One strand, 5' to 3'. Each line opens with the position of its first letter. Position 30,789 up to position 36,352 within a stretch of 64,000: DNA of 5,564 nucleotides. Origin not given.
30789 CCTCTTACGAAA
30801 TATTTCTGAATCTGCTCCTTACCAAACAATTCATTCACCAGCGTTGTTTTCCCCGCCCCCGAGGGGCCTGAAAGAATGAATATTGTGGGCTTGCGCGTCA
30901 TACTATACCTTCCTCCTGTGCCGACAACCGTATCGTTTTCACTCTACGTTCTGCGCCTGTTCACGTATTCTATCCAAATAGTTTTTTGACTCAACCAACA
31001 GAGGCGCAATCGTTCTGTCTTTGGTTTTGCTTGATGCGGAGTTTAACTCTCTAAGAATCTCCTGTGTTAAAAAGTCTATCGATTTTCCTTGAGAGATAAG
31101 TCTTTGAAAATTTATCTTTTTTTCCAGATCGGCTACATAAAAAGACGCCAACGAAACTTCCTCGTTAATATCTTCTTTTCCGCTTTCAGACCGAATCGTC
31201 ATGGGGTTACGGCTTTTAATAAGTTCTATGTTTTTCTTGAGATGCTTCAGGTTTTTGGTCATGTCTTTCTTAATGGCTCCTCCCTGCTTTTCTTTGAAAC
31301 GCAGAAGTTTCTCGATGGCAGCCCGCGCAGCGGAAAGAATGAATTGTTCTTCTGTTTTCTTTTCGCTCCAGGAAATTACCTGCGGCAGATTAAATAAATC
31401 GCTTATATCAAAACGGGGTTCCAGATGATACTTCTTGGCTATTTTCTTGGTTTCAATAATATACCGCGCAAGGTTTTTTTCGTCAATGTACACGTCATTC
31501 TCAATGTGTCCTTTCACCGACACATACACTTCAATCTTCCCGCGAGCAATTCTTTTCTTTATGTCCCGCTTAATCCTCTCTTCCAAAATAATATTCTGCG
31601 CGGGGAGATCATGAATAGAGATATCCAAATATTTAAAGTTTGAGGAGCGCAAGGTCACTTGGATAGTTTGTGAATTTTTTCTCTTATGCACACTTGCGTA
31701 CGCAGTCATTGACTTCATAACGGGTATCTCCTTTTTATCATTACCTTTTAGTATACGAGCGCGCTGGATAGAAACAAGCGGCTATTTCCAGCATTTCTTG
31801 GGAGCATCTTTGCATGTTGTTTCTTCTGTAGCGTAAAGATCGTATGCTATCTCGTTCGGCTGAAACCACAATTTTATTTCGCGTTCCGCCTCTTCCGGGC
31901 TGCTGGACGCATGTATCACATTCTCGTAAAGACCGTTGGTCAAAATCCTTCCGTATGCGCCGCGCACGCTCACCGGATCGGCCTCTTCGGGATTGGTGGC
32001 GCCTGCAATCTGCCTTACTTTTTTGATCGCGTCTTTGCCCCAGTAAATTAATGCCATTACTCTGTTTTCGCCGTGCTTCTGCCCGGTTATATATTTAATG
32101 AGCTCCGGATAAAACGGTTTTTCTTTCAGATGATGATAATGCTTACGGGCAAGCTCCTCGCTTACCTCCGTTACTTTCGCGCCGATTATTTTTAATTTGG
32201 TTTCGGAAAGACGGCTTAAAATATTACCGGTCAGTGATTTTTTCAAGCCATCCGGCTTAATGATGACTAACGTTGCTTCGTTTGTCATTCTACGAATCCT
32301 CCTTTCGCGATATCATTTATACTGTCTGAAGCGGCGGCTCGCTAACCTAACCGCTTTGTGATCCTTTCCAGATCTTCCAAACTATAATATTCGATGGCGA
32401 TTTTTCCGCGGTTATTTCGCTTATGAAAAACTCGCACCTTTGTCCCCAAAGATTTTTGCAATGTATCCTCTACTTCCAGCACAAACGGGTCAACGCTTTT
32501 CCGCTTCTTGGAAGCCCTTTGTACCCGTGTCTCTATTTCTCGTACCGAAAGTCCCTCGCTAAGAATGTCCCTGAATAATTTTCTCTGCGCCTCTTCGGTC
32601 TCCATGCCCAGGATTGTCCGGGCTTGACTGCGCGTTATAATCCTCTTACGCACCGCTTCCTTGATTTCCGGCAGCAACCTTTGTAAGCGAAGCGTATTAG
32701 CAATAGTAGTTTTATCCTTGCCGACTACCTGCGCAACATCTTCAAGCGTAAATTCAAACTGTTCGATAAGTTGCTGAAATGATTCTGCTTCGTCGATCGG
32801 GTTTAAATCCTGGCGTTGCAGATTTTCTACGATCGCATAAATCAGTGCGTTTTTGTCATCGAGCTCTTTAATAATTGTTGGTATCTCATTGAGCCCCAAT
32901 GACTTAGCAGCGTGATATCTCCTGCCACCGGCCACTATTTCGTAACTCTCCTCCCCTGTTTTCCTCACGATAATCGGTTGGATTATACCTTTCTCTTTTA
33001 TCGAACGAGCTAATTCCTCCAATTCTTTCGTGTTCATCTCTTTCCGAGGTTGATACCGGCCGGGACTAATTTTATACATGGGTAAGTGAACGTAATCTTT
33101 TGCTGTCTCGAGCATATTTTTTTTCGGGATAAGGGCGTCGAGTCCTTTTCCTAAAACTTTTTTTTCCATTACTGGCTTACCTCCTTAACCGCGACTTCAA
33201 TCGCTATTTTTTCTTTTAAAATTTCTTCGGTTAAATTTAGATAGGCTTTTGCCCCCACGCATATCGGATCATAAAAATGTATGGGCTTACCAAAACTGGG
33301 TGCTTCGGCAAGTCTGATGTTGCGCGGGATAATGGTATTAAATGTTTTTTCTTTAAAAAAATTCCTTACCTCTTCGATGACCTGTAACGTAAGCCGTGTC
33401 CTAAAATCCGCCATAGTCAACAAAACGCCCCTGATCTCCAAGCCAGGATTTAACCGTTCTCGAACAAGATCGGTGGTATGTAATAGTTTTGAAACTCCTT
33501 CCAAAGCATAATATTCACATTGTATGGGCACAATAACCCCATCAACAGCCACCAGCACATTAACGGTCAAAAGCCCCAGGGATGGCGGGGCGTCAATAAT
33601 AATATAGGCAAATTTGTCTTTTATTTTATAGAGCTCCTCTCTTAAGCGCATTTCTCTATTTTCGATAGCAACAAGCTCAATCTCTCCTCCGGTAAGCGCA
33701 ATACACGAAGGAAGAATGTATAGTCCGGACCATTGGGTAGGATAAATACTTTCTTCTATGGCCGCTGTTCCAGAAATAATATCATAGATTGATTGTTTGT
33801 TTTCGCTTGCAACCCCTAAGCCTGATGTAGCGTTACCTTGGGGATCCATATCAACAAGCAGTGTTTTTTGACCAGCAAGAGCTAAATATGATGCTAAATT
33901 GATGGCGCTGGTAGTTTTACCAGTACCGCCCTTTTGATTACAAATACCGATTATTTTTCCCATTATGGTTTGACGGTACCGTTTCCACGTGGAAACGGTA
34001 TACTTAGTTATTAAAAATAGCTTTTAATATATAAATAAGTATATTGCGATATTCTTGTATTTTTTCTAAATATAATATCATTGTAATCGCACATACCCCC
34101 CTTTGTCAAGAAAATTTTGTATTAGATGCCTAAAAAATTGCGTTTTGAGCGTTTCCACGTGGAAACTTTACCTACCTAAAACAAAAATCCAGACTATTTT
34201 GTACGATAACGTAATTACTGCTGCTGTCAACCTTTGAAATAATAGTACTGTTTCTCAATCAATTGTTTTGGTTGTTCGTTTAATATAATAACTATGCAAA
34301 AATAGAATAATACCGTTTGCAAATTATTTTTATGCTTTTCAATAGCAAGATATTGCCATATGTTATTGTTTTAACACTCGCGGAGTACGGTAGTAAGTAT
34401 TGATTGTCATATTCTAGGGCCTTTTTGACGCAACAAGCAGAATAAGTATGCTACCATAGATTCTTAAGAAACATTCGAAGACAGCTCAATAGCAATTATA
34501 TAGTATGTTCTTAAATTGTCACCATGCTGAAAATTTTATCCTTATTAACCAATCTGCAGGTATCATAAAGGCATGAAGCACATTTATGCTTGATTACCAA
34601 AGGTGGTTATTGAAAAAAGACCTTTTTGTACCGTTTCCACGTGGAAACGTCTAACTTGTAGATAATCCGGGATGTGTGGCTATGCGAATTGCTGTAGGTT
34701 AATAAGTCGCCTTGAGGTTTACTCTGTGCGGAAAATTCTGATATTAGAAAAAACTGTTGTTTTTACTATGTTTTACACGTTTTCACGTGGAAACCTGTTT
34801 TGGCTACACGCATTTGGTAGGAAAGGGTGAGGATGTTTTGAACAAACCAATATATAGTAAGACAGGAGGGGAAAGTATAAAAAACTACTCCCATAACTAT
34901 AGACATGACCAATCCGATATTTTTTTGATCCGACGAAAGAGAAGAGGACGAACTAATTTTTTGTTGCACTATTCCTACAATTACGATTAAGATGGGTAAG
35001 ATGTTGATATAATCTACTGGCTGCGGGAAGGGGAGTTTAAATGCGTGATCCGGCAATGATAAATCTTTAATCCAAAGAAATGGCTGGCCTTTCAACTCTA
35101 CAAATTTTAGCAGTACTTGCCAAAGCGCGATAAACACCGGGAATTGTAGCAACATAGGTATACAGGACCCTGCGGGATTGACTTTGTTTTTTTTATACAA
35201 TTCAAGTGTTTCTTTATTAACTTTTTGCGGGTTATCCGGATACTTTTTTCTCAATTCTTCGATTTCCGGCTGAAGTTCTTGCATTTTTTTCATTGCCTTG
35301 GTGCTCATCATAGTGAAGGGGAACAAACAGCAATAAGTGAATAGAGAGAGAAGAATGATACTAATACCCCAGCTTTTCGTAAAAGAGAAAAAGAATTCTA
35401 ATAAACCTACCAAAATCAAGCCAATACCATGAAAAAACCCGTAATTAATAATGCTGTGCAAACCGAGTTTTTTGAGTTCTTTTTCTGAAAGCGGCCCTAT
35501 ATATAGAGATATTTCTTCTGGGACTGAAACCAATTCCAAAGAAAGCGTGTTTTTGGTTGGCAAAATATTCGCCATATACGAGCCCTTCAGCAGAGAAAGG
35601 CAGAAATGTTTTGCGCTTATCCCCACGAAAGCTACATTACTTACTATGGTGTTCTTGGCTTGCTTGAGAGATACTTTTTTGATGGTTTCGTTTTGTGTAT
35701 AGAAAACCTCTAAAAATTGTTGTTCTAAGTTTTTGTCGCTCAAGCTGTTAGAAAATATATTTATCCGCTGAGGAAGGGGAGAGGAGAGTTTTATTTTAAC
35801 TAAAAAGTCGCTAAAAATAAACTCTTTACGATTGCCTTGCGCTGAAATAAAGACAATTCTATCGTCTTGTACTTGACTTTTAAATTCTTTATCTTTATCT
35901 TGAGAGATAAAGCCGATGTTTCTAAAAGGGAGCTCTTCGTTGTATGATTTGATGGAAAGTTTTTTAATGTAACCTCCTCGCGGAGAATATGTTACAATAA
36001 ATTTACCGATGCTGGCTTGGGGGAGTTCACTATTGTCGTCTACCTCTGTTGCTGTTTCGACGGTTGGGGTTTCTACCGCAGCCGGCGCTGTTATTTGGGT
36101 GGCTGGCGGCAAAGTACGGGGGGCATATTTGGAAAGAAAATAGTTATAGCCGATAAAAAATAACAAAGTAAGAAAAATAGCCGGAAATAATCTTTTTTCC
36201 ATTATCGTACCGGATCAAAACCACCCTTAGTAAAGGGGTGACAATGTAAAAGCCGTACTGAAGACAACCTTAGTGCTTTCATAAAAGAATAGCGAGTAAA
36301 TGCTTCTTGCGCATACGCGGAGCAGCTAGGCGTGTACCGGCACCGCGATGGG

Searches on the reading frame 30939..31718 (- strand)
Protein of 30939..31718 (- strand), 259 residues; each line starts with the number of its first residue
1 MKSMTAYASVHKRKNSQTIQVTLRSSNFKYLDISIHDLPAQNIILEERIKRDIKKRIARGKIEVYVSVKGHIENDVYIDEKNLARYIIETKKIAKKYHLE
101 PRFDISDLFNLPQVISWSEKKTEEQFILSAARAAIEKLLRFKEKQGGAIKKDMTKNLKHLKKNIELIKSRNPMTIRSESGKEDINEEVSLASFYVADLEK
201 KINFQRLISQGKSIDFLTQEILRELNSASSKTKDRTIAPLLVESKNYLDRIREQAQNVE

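Call 80: search_protein_families(library=pfam, proteins=[window:30939-31718:-], max_evalue=0.00001)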
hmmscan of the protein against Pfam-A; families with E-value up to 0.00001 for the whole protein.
window:30939-31718:- (259 aa): 2 families
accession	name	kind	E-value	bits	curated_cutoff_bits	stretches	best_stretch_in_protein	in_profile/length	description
PF03755.18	YicC-like_N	-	2.8e-28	99.7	25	1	1-150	1-155/156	Endoribonuclease YicC-like, N-terminal region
PF08340.16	YicC-like_C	-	2e-18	67.1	27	1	147-259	10-120/120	Endoribonuclease YicC-like, C-terminal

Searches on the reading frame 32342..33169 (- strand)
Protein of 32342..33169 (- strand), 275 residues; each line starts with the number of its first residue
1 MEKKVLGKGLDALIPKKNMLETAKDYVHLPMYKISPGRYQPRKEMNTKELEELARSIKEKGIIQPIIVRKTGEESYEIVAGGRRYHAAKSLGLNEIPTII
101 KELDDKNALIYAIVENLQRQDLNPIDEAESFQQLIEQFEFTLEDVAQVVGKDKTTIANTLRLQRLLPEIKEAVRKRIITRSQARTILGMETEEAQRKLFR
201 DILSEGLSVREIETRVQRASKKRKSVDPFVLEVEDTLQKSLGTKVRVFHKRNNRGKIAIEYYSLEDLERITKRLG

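Call 80: search_protein_families(library=pfam, proteins=[window:32342-33169:-], max_evalue=0.00001)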
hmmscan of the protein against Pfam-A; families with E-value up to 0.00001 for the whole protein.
window:32342-33169:- (275 aa): 3 families
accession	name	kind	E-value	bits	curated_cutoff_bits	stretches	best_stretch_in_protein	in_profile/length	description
PF02195.25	ParB_N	-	2e-34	118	26.3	1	28-118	5-95/95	ParB N-terminal domain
PF17762.8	HTH_ParB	-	5e-31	107.3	22.6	1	120-219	1-100/102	ParB HTH domain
PF23552.2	ParB_C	-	6.2e-12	45.2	23.8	1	227-275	2-50/50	ParB dimerisation domain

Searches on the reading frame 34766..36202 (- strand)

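Call 80: search_protein_families(library=pfam, proteins=[window:34766-36202:-], max_evalue=0.00001)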
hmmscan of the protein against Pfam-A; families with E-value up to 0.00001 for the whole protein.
window:34766-36202:- (478 aa): 1 family
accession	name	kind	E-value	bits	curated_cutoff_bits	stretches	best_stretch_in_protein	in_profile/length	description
PF02096.25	60KD_IMP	-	3.8e-51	173.7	35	1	278-466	1-161/163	60Kd inner membrane protein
